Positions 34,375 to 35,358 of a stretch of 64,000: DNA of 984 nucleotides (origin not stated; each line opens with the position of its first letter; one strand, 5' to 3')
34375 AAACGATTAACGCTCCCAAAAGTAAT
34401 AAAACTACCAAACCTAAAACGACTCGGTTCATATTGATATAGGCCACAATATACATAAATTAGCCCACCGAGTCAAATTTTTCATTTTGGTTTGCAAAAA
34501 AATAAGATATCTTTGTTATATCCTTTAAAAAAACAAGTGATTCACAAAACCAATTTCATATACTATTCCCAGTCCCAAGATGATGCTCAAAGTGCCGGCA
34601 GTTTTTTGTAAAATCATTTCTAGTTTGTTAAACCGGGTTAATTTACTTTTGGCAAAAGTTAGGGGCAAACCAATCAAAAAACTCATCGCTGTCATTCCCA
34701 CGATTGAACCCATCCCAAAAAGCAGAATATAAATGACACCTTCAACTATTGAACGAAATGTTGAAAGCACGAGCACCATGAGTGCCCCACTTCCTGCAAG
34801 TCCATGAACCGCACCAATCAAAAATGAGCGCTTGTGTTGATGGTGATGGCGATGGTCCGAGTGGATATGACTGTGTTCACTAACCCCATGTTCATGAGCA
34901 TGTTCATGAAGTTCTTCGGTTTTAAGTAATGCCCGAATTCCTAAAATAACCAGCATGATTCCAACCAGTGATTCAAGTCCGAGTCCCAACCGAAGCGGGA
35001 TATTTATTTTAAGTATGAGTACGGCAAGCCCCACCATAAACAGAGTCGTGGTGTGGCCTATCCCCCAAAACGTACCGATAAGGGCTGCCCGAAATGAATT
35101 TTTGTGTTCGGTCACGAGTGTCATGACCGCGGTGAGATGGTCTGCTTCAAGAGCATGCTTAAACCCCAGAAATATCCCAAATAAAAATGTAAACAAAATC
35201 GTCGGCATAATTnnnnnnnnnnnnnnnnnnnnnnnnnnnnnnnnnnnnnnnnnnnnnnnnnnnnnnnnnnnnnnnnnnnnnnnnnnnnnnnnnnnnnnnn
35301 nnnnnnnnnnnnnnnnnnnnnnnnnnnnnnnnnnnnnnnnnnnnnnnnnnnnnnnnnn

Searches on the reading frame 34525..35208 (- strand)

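Call 55: search_protein_families(library=pfam, proteins=[window:34525-35208:-], max_evalue=0.0001)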
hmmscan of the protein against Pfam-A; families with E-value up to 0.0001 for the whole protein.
window:34525-35208:- (227 aa): 1 family
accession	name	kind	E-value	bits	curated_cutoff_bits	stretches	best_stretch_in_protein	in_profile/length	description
PF13386.12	DsbD_2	-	2.3e-08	34.6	24.9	1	50-199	40-194/199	Cytochrome C biogenesis protein transmembrane region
